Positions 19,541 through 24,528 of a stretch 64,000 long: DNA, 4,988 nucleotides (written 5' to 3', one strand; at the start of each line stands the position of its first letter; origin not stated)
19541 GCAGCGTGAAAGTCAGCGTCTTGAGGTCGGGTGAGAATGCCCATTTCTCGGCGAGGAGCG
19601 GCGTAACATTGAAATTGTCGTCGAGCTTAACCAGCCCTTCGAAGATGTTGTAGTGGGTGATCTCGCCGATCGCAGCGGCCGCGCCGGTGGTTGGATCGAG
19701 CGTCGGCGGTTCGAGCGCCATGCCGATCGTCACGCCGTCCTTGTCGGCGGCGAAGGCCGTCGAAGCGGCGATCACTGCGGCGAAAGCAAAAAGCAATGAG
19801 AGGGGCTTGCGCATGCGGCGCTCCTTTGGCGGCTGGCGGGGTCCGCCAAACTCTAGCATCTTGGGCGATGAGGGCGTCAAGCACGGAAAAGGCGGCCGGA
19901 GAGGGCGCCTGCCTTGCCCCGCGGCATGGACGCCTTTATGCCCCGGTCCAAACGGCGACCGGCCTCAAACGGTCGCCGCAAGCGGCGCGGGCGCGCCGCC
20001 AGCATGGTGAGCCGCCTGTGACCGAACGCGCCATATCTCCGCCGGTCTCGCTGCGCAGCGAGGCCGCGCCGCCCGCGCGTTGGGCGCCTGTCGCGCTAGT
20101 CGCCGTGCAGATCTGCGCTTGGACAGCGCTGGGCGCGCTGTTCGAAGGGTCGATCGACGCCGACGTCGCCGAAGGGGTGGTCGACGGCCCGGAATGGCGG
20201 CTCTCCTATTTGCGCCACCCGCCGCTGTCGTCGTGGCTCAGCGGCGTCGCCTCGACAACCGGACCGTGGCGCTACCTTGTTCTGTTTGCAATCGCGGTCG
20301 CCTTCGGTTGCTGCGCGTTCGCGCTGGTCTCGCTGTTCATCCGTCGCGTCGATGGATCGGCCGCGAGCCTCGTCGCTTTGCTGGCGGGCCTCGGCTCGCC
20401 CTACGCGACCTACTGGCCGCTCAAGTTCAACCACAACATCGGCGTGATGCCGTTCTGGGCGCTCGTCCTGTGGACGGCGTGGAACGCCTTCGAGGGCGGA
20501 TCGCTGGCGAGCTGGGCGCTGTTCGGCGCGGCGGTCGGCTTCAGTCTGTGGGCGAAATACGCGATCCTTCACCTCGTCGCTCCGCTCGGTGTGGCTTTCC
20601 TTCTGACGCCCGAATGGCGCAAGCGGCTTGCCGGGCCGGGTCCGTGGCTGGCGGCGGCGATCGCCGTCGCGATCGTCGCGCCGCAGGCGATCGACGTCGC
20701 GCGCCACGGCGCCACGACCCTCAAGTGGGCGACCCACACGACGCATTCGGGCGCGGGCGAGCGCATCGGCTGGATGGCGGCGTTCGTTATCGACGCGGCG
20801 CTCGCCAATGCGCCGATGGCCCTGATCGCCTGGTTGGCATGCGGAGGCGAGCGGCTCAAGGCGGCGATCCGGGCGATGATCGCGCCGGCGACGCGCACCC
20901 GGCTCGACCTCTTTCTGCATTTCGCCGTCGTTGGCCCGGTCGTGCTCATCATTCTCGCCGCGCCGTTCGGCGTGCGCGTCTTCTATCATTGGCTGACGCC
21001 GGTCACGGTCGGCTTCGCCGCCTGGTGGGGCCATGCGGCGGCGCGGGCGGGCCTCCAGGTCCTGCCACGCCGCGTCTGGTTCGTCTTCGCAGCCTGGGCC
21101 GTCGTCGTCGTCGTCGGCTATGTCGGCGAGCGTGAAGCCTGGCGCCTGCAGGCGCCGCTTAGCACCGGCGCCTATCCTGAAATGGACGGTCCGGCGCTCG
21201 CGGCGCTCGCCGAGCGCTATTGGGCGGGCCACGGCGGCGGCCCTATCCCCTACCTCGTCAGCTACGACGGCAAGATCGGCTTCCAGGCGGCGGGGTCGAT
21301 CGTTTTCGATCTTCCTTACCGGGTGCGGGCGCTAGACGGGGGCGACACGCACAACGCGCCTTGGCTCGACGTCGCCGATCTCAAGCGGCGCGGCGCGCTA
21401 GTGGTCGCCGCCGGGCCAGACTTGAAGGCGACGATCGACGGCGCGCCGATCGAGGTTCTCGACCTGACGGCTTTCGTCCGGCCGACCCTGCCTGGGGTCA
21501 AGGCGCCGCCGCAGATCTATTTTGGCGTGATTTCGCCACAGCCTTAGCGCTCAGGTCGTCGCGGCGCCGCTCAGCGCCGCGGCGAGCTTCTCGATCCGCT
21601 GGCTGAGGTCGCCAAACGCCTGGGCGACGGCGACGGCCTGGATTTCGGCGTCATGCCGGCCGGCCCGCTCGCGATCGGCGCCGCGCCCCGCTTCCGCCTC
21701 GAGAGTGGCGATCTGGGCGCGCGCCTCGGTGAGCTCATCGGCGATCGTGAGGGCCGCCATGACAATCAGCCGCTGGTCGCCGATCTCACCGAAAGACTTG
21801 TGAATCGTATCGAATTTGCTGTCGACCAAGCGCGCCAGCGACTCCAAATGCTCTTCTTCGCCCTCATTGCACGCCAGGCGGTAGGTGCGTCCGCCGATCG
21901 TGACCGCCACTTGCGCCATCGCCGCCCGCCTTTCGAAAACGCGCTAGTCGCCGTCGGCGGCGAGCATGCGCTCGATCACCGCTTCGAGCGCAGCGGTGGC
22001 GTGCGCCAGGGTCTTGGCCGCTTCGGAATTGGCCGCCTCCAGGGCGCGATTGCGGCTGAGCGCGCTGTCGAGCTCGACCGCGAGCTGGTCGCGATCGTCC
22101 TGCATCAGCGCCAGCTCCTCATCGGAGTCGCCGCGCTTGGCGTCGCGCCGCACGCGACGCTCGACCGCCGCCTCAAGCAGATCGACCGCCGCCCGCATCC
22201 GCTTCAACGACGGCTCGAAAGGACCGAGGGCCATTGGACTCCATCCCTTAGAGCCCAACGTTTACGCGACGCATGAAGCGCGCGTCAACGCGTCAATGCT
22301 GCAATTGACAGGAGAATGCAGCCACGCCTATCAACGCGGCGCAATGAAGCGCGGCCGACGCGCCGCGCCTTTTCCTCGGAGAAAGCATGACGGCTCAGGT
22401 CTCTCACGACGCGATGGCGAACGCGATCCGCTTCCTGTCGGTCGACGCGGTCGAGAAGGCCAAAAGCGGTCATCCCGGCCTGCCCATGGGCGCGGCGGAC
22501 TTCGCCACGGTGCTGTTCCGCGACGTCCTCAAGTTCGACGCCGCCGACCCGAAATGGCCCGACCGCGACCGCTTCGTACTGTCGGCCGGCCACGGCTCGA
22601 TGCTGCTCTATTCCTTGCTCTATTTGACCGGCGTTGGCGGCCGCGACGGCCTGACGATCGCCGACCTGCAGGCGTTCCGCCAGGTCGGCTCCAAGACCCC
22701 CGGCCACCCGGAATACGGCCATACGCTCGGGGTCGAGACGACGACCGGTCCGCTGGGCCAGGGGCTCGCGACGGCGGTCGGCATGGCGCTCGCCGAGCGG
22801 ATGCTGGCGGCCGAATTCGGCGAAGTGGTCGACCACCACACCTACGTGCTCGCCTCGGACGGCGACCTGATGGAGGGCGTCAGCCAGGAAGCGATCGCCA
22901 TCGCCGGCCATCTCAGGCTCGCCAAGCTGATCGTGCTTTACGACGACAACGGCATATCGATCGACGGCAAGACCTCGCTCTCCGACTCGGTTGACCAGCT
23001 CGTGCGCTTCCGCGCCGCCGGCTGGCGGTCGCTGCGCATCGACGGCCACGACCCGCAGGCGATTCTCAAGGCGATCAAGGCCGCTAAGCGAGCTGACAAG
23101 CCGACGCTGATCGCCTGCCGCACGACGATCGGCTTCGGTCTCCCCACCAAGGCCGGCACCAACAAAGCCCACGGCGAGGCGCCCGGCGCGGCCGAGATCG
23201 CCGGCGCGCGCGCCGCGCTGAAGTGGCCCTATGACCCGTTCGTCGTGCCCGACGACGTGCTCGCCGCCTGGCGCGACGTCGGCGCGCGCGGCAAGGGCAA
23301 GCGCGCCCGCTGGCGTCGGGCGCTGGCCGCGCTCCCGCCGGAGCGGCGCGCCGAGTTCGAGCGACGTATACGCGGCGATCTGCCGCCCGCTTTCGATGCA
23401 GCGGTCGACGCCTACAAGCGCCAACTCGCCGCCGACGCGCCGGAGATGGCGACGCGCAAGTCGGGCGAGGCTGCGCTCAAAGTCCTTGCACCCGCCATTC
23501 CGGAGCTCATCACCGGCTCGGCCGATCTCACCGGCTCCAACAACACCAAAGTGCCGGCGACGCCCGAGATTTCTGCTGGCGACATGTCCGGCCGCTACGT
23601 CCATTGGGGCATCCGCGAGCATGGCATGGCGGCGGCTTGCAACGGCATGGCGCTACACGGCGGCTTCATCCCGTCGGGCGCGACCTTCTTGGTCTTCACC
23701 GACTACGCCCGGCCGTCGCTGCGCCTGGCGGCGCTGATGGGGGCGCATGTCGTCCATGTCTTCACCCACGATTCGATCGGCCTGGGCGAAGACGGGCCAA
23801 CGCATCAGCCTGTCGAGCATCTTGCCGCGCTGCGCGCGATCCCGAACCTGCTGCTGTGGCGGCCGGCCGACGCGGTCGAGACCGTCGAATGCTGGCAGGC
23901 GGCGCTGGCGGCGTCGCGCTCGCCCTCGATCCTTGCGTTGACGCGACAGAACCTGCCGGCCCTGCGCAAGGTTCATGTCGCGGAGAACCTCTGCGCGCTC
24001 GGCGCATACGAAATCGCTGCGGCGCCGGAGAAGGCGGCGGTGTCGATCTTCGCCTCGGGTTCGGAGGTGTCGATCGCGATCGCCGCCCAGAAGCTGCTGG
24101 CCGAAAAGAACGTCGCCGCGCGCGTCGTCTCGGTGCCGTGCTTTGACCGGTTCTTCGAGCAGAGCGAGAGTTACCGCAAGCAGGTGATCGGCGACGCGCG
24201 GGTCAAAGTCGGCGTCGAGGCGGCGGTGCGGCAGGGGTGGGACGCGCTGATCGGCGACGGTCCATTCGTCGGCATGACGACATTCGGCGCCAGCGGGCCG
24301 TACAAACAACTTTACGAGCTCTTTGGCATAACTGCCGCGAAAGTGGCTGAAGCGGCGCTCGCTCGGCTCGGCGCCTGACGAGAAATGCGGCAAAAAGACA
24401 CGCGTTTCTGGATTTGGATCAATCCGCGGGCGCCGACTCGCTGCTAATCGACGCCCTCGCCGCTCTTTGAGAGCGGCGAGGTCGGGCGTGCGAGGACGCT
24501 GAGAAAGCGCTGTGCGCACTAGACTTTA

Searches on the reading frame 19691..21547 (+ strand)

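Call 45: search_protein_families(library=pfam, proteins=[window:19691-21547:+], max_evalue=0.00001)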
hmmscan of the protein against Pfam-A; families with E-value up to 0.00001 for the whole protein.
window:19691-21547:+ (618 aa): 1 family
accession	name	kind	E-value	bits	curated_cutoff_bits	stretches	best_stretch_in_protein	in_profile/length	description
PF13231.12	PMT_2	-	3.7e-17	63.4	26.1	1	176-333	2-158/160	Dolichyl-phosphate-mannose-protein mannosyltransferase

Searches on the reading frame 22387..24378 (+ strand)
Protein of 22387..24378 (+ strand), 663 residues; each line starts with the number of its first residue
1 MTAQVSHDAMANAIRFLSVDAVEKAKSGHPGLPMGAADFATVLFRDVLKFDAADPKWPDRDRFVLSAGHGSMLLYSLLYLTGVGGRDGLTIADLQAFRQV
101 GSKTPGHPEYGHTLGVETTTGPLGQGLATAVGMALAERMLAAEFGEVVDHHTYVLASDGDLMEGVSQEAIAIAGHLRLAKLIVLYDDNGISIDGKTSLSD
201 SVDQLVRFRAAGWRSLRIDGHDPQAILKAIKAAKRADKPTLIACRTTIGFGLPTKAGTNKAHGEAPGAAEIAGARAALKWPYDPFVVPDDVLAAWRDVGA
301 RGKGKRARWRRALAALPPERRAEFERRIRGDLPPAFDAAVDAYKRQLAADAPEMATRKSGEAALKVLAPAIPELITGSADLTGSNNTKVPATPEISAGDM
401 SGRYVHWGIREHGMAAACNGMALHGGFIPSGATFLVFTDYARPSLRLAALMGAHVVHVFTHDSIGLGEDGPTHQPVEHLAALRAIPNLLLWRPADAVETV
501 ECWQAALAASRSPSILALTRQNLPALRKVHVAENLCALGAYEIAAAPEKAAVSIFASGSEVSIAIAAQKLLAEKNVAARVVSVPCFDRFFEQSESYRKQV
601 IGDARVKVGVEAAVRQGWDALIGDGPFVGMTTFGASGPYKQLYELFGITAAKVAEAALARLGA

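Call 45: search_protein_families(library=pfam, proteins=[window:22387-24378:+], max_evalue=0.00001)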
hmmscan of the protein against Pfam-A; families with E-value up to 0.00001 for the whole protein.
window:22387-24378:+ (663 aa): 5 families
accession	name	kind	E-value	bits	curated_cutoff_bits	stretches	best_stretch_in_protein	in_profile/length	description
PF00456.26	Transketolase_N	-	7.9e-127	423.3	22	1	7-333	2-334/334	Transketolase, thiamine diphosphate binding domain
PF02779.29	Transket_pyr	-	1.7e-53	181.3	27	1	353-524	2-173/174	Transketolase, pyrimidine binding domain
PF22613.1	Transketolase_C_1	-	8.8e-34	116.6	27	1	539-649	1-113/113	Transketolase-like TK C-terminal domain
PF02780.25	Transketolase_C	-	1.5e-12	47.9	25.9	1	548-653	8-124/124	Transketolase, C-terminal domain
PF13292.11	DXP_synthase_N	-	3.7e-06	26.8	21.2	0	120-195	110-178/274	1-deoxy-D-xylulose-5-phosphate synthase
